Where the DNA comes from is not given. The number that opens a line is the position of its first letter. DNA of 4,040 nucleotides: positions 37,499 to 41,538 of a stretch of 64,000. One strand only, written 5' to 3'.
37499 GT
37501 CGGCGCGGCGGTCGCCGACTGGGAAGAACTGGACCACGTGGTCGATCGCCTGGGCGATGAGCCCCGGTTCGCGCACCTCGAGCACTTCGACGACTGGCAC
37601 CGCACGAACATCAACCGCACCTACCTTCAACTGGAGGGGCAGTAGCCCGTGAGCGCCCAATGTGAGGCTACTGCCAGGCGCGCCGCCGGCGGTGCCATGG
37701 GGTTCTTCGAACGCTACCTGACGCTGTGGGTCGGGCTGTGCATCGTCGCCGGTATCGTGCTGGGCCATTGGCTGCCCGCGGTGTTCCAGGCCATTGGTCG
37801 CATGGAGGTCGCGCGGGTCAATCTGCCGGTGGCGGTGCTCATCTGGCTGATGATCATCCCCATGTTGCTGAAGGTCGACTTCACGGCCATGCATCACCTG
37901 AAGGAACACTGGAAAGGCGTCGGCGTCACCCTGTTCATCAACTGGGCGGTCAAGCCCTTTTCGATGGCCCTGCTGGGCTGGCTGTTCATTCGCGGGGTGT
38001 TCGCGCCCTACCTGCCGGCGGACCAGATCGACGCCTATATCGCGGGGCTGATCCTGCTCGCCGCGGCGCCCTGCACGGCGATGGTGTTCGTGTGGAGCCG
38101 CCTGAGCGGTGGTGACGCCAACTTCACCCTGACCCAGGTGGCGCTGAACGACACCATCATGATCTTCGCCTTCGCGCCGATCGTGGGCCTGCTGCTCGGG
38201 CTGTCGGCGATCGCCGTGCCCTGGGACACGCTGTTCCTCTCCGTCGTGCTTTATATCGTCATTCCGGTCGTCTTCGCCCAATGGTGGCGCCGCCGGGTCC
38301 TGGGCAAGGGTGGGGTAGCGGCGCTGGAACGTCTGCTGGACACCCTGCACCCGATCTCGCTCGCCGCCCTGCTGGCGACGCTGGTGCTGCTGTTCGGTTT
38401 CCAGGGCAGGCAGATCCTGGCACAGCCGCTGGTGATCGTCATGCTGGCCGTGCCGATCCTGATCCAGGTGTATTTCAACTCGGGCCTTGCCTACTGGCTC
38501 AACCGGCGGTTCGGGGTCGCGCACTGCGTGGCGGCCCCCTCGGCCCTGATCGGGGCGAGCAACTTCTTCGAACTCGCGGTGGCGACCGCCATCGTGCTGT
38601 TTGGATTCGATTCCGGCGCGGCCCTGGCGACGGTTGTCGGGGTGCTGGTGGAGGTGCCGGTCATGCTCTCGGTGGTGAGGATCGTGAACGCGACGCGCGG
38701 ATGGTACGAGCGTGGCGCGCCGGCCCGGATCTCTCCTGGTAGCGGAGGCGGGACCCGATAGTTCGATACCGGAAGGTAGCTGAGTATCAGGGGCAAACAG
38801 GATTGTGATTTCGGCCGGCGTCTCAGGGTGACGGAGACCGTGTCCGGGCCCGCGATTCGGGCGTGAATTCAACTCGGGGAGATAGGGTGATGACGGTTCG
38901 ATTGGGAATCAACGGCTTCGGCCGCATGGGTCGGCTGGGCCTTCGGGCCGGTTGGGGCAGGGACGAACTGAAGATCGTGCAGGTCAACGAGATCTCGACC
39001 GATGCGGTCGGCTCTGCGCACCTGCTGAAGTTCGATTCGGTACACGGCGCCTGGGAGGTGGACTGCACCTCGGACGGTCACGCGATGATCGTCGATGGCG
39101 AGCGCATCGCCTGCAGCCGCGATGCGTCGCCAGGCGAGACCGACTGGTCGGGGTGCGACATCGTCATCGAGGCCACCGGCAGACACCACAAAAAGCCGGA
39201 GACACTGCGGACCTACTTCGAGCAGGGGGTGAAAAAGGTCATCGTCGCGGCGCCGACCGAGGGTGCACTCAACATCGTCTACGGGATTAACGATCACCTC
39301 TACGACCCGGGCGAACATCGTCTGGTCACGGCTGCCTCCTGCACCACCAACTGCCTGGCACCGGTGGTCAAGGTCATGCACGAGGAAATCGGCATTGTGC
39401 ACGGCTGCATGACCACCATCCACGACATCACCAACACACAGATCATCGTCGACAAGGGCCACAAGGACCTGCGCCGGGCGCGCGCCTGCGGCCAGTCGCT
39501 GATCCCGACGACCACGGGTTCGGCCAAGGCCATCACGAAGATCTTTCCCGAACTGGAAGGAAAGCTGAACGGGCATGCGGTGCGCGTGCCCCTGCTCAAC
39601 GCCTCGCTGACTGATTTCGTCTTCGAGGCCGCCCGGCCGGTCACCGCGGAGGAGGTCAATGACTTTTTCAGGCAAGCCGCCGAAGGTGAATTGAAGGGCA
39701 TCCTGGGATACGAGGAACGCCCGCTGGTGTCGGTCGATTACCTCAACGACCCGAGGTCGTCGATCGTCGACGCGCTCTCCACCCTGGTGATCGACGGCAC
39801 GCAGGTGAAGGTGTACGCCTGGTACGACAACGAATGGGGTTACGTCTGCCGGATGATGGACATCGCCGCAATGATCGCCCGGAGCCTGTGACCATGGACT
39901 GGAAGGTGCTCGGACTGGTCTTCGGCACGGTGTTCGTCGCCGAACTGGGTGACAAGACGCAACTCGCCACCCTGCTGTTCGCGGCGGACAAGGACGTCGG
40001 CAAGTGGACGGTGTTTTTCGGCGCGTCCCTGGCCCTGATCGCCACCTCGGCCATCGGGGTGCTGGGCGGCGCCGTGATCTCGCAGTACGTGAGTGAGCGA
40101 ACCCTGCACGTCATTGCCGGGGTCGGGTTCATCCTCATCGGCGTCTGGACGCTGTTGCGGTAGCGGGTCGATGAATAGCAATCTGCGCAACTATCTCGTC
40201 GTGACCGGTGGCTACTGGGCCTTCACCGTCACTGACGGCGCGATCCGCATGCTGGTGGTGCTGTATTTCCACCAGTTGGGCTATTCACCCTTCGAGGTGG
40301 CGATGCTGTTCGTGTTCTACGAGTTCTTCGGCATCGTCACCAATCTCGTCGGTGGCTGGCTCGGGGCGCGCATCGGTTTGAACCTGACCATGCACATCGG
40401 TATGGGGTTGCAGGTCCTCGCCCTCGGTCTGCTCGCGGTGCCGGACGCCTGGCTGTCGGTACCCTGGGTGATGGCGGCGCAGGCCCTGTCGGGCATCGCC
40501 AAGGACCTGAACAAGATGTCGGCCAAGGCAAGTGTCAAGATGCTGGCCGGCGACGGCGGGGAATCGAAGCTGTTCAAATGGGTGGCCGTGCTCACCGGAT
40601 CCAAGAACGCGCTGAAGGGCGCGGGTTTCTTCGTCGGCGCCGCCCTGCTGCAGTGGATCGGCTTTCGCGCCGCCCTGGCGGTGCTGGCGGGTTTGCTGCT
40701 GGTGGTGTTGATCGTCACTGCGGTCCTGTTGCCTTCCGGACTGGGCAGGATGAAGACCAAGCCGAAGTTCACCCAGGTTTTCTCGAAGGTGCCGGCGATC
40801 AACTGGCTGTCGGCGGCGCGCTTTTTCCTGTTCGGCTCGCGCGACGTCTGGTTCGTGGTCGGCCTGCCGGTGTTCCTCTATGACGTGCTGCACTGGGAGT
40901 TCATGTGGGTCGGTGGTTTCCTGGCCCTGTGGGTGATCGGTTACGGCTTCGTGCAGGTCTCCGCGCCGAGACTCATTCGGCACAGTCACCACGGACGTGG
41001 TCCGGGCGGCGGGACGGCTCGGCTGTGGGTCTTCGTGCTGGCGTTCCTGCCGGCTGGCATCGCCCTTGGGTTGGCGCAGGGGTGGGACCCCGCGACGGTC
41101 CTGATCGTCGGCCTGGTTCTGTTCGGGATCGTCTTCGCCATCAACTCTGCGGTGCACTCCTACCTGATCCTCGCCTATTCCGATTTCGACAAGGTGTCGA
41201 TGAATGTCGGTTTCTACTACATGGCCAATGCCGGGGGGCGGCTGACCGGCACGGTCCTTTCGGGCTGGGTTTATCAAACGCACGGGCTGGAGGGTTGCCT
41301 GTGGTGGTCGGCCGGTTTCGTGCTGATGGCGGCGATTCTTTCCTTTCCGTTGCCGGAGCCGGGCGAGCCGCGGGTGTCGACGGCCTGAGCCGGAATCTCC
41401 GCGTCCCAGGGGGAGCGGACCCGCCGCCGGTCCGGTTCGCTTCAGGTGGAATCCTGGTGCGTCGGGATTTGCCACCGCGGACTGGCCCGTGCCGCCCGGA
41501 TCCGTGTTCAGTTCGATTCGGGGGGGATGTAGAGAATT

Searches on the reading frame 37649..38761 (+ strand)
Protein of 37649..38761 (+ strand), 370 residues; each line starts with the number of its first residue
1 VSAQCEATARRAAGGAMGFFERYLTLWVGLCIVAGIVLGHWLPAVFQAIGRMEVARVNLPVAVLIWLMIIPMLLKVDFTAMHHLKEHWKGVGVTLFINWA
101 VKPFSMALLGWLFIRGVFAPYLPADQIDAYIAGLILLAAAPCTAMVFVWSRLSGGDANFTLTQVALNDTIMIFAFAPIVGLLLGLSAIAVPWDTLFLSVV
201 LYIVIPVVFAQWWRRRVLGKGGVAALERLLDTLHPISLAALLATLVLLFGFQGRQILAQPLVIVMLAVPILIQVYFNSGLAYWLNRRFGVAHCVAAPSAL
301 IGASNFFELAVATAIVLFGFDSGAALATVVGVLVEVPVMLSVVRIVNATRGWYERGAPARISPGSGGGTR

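Call 44: search_protein_families(library=pfam, proteins=[window:37649-38761:+], max_evalue=0.0001)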
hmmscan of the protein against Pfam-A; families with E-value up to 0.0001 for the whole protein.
window:37649-38761:+ (370 aa): 1 family
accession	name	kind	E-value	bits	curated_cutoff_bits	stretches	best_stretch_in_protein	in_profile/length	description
PF01758.21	SBF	-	4.9e-30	105.1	24.3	1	63-258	2-190/191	Sodium Bile acid symporter family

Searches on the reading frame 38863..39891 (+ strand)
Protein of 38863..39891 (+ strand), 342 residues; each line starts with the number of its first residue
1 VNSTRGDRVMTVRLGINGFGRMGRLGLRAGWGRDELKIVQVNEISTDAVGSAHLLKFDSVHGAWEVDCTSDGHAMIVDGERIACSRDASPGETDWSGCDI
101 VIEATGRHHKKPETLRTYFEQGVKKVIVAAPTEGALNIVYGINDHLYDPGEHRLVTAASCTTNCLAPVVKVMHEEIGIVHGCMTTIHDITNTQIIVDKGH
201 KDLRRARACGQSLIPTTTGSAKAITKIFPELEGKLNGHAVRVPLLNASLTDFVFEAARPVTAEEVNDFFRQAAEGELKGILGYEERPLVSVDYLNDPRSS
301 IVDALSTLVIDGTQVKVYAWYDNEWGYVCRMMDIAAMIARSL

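Call 44: search_protein_families(library=pfam, proteins=[window:38863-39891:+], max_evalue=0.0001)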
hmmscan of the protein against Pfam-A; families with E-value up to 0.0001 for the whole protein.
window:38863-39891:+ (342 aa): 2 families
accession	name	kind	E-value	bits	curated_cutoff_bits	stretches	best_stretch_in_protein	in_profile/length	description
PF02800.25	Gp_dh_C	-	1.5e-61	207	24.4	1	165-321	1-158/158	Glyceraldehyde 3-phosphate dehydrogenase, C-terminal domain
PF00044.30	Gp_dh_N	-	3.7e-27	95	31.7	1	12-110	1-100/101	Glyceraldehyde 3-phosphate dehydrogenase, NAD binding domain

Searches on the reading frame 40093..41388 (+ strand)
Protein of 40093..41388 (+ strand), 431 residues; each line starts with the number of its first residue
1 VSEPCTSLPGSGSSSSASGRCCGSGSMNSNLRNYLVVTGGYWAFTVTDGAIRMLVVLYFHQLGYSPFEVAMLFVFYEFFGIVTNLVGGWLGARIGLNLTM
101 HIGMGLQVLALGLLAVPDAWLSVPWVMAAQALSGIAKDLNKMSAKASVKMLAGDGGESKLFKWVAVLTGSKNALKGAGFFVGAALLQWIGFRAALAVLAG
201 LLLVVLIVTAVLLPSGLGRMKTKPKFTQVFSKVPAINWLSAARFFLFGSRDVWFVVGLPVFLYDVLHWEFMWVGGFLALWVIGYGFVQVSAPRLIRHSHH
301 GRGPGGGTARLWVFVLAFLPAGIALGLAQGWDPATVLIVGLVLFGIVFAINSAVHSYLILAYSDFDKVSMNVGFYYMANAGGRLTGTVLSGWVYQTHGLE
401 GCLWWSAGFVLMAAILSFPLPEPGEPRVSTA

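Call 44: search_protein_families(library=pfam, proteins=[window:40093-41388:+], max_evalue=0.0001)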
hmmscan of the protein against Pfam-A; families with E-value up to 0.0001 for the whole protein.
window:40093-41388:+ (431 aa): 1 family
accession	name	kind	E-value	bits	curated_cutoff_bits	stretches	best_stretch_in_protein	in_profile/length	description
PF07690.21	MFS_1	-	1e-23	84.3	33.4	2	40-352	4-312/347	Major Facilitator Superfamily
